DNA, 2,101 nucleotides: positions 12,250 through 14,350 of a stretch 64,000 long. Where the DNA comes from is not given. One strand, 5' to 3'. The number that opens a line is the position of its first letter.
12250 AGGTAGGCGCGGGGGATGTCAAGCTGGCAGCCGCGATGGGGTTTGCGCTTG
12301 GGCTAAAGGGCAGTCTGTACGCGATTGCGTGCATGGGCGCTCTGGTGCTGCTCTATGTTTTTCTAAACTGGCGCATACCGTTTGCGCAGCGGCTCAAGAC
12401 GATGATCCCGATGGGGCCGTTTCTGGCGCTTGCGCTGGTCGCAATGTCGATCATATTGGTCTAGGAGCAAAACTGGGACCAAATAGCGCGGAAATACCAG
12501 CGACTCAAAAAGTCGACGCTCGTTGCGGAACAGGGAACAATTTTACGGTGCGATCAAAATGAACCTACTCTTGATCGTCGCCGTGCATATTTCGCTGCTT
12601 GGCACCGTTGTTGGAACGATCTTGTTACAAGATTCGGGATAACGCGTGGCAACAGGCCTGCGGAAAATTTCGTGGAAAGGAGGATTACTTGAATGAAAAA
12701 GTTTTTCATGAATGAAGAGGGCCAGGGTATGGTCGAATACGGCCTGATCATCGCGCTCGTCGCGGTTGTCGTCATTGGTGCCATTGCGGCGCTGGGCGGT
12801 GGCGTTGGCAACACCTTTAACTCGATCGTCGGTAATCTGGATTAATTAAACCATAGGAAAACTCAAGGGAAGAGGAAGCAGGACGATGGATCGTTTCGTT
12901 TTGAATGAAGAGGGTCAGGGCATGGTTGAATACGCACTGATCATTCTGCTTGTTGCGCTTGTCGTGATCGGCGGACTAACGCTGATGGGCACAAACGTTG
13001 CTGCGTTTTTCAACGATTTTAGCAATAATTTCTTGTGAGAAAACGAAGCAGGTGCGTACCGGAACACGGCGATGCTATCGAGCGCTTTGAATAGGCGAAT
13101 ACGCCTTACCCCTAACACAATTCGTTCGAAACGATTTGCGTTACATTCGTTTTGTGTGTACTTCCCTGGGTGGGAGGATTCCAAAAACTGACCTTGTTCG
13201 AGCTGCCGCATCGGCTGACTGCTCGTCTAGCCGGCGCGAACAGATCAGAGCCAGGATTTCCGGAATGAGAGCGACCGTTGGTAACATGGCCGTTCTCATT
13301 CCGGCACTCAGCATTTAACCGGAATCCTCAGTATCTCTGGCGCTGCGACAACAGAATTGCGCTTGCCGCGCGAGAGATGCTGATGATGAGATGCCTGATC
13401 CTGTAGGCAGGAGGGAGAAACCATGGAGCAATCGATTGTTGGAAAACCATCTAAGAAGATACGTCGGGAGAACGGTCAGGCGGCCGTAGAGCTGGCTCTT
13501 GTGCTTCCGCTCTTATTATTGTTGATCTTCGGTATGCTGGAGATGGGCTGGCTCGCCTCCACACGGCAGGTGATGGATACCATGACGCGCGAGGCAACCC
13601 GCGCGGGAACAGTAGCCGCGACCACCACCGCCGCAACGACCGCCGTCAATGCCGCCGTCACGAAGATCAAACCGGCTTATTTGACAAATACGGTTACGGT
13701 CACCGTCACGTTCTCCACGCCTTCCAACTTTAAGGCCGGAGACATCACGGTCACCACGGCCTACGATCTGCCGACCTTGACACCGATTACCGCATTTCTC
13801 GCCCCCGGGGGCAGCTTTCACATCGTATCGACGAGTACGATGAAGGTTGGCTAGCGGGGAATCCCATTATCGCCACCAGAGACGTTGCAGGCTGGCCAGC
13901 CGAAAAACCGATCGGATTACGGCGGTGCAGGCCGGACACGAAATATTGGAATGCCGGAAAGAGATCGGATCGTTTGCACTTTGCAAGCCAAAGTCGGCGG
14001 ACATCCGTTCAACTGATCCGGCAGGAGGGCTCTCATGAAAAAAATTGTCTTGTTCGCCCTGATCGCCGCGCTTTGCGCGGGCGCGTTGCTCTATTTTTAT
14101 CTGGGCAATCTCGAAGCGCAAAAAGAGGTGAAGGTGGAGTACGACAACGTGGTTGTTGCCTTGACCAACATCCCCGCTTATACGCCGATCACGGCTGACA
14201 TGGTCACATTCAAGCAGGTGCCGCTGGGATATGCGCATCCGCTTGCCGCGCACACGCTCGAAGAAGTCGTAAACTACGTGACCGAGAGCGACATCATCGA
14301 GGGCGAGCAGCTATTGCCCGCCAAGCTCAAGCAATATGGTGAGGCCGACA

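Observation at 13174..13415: Unrecognised 240-nt multi-helix RNA with switch-like alternative pairings between the pilins and tadE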

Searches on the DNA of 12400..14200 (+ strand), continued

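Call 52: search_with_rna_model(model_id=R1, sources=[L093, L094, L095, L096, L097, L098, L099, L100, L101, L102, L103, L104], max_evalue=0.001)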
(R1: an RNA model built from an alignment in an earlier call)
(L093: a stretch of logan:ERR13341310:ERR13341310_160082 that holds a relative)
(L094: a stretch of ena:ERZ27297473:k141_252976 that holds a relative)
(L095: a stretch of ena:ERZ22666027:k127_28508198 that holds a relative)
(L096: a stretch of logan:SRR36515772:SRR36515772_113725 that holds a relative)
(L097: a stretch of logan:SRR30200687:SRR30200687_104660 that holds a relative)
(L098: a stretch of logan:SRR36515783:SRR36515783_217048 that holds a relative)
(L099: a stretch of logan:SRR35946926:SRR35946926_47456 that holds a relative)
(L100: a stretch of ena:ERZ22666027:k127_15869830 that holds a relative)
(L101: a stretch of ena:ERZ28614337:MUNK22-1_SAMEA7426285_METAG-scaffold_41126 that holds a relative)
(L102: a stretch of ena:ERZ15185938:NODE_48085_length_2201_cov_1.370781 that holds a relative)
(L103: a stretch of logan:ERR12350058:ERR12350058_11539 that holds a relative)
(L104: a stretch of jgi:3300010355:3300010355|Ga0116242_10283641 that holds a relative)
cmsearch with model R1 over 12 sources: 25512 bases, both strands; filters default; matches with E-value up to 0.001: 30.
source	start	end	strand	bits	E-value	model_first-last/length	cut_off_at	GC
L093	1041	1180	+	130.2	1.3e-34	1-139/139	no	0.53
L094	508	651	+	127.1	9.3e-34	1-139/139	no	0.56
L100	247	387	+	122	2.4e-32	1-139/139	no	0.56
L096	741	887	+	114.2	3.3e-30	1-139/139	no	0.56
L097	732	878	+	114.2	3.3e-30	1-139/139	no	0.56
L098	533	679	+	113.6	4.7e-30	1-139/139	no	0.56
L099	406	552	+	113.6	4.8e-30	1-139/139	no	0.55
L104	9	154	+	110.1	4.3e-29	1-139/139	no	0.58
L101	1319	1470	+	93.2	1.8e-24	1-139/139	no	0.53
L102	1038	1189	+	93.2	1.8e-24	1-139/139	no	0.53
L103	203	354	+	93.2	1.8e-24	1-139/139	no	0.53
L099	365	467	-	43.3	8.6e-11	1-139/139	no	0.49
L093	993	1101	-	42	2e-10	1-139/139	no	0.6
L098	500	594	-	39.3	1.1e-09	1-139/139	no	0.53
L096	708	802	-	38.8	1.4e-09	1-139/139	no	0.53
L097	699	793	-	38.8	1.4e-09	1-139/139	no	0.53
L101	1291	1381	-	38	2.4e-09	1-139/139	no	0.6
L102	1010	1100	-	38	2.4e-09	1-139/139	no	0.6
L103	175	265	-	38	2.4e-09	1-139/139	no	0.6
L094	495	570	-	36.6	6.1e-09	1-139/139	no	0.54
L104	1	70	-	34.4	2.4e-08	1-69/139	3'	0.61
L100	316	451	-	33.2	5.1e-08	1-139/139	no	0.52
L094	584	648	-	32.4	8.2e-08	75-135/139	no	0.58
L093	1109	1214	-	31.6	1.3e-07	1-139/139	no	0.55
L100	193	308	-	29.6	5e-07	1-139/139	no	0.58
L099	482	696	-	28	1.4e-06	1-139/139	no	0.59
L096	822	882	-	27.8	1.5e-06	77-134/139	no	0.64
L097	813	873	-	27.8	1.5e-06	77-134/139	no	0.64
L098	614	674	-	27.8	1.5e-06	77-134/139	no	0.64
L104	82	284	-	23.2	2.8e-05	1-139/139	no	0.56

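Call 69: search_with_rna_model(model_id=R1, sources=[window, L003, L004, L005, L006, L007, L008, L009, L024, L025, L030, L032, L036, L051, L052, L054, L055, L056, L057, L061, L064, L065, L078, L082, L083, L093, L094, L096, L098, L099, L100, L101, L104], max_evalue=1e-15, make_alignment=true)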
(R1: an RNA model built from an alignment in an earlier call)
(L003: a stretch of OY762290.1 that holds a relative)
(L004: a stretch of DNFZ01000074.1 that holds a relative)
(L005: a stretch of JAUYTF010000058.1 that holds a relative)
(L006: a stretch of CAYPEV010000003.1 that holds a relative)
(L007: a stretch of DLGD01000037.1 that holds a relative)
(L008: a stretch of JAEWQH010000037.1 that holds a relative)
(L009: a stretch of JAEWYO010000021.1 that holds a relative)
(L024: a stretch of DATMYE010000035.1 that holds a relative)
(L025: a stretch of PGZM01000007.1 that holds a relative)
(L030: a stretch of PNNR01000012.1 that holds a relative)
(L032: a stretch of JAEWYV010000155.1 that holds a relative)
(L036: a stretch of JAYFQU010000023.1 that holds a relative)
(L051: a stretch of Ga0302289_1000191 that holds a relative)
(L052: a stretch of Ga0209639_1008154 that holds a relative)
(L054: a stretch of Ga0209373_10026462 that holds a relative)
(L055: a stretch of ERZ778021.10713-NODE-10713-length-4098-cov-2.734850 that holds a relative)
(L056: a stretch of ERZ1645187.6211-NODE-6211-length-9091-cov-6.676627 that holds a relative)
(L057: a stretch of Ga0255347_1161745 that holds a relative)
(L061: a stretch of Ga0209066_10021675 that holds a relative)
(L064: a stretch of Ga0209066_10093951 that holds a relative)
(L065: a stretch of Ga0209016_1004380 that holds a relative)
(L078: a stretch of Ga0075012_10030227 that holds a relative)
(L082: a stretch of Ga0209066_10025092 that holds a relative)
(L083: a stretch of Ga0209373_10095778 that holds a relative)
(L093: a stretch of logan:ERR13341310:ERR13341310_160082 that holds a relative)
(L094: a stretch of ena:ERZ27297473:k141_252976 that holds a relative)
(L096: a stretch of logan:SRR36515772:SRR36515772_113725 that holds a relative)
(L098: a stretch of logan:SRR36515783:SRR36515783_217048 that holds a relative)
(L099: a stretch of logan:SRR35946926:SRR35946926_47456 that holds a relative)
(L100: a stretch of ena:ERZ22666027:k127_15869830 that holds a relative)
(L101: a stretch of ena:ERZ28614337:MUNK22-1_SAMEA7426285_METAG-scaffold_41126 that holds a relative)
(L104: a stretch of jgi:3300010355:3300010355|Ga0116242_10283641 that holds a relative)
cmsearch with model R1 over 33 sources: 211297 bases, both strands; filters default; matches with E-value up to 1e-15: 33.
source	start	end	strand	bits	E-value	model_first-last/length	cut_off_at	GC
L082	2298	2429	+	133.5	1.4e-34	1-139/139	no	0.49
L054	1054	1194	+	132.3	2.9e-34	1-139/139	no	0.53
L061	2296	2426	+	132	3.5e-34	1-139/139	no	0.49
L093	1041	1180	+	130.2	1.1e-33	1-139/139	no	0.53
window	13252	13391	+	129.9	1.4e-33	1-139/139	no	0.54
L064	117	250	+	129.2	2.1e-33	1-139/139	no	0.54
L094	508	651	+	127.1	7.7e-33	1-139/139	no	0.56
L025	3792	3921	+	126.5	1.1e-32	1-139/139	no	0.48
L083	1062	1201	+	126.4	1.2e-32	1-139/139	no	0.55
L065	2292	2421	+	124.4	4.3e-32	1-139/139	no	0.48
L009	3757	3908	+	124.1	5e-32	1-139/139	no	0.57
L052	2314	2454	+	124.1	5.3e-32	1-139/139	no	0.55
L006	3763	3916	+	123.5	7.4e-32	1-139/139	no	0.54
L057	59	209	+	122.5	1.5e-31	1-139/139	no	0.53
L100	247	387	+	122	2e-31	1-139/139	no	0.56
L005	725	872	+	120.5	5.2e-31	1-139/139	no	0.54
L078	2322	2470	+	118.1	2.3e-30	1-139/139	no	0.51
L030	3796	3923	+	117.9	2.6e-30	1-139/139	no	0.49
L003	3757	3910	+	116.7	5.5e-30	1-139/139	no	0.59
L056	358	507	+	115.7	1e-29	1-139/139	no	0.54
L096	741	887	+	114.2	2.7e-29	1-139/139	no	0.56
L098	533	679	+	113.6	3.9e-29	1-139/139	no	0.56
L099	406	552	+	113.6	3.9e-29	1-139/139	no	0.55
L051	2304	2450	+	112.5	7.7e-29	1-139/139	no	0.46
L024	3807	3938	+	111.2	1.8e-28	1-139/139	no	0.52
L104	9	154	+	110.1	3.5e-28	1-139/139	no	0.58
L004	3813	3950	+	108.8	8.2e-28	1-139/139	no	0.45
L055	560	711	+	105.8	5.3e-27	1-139/139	no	0.53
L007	3759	3911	+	101.2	9.4e-26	1-139/139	no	0.5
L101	1319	1470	+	93.2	1.5e-23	1-139/139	no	0.53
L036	3765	3948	+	92.6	2.2e-23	1-139/139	no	0.54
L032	2484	2676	+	87.9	4.2e-22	1-139/139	no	0.52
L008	3781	3919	+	71.6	1.3e-17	1-139/139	no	0.6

Alignment A7: 33 matches aligned to the model, 203 columns, each read 5' to 3' on its own strand. Consensus structure (alignment columns), stored with it:
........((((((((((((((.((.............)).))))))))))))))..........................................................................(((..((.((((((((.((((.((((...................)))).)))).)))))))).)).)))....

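Call 75: search_dna_similar(query=window:13160-13425:+, collection=plasmids, mode=distant, max_evalue=0.01, max_rows=10)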
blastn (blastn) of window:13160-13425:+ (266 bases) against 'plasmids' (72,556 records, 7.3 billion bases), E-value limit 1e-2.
No match.

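Call 76: search_dna_similar(query=window:13160-13425:+, collection=phages, mode=distant, max_evalue=0.01, max_rows=10)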
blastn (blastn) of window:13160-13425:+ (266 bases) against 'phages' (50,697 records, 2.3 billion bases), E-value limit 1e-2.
No match.

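Call 85: build_rna_model(alignment_id=A8, structure=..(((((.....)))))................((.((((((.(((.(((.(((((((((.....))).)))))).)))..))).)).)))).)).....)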
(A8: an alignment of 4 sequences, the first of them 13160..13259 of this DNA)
Model R2 built from alignment A8 (4 sequences, 100 columns); structure: as given.
model positions 100; base pairs 28; branch points 1; effective number of sequences 0.84; information 0.591 bits per position. Calibrated on 0.2 Mb of random sequence (short: E-values are rough).
structure used (alignment columns):
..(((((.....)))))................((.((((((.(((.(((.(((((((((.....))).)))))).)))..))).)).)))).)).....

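Call 86: search_with_rna_model(model_id=R2, sources=[window, L003, L006, L024, L025, L030, L061, L064, L065, L078, L082, L083, L093, L094, L096, L099, L101, L054, L052, L005, L004, L051, L009, L056, L055, L007, L100, L001, L018, L042, L047, L002], max_evalue=1, make_alignment=true)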
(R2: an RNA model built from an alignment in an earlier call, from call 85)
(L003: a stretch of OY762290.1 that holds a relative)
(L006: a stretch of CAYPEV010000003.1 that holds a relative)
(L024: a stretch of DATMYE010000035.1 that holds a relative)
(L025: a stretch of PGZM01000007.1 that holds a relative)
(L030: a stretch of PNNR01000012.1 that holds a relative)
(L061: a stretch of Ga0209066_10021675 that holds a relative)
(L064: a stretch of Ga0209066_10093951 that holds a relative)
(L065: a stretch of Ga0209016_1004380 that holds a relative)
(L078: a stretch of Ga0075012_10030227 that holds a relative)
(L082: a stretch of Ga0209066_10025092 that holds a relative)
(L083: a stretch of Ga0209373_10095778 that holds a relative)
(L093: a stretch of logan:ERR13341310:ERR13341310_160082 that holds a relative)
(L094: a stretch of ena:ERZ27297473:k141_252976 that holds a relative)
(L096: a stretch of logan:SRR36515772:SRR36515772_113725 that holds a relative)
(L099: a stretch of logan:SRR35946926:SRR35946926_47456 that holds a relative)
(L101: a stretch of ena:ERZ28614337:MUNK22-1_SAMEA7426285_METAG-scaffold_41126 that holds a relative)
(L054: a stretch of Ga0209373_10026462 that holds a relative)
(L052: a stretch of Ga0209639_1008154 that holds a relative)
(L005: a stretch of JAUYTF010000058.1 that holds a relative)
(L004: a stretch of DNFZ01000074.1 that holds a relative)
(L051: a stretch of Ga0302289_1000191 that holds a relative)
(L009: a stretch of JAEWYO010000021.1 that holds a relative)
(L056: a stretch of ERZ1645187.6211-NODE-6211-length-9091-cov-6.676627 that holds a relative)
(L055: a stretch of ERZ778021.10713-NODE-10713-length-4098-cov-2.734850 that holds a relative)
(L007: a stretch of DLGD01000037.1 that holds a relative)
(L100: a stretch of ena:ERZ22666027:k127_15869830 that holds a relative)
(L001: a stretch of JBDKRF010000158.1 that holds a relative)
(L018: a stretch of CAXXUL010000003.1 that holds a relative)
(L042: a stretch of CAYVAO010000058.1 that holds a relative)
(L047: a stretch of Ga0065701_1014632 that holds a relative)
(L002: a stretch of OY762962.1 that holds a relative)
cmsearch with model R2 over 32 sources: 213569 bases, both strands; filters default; matches with E-value up to 1: 17.
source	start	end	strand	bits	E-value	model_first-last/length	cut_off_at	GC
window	13160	13259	+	126.7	1.6e-31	1-100/100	no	0.57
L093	950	1048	+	120.4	7.9e-30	1-100/100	no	0.55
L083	970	1069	+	113.5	5.9e-28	1-100/100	no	0.54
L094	417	515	+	111.8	1.7e-27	1-100/100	no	0.54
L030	3705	3803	+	77.8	2.7e-18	1-100/100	no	0.48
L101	1230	1326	+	72.5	7.3e-17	1-100/100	no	0.57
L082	2212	2305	+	54.8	4.7e-12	1-100/100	no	0.52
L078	2234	2329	+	54.3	6.6e-12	1-100/100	no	0.57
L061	2209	2303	+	53.6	1e-11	1-100/100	no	0.55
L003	3669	3764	+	48.3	2.6e-10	1-100/100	no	0.57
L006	3676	3770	+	42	1.4e-08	1-100/100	no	0.57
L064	37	124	+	42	1.4e-08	1-100/100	no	0.52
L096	656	748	+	38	1.6e-07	1-100/100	no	0.48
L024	3719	3815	+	33.6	2.6e-06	1-100/100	no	0.53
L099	322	413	+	32.9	4.1e-06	1-100/100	no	0.48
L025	3702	3799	+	27.2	0.00014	1-100/100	no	0.55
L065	2202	2299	+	26.6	0.00021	1-100/100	no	0.55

Alignment A9: 17 matches aligned to the model, 128 columns, each read 5' to 3' on its own strand. Consensus structure (alignment columns), stored with it:
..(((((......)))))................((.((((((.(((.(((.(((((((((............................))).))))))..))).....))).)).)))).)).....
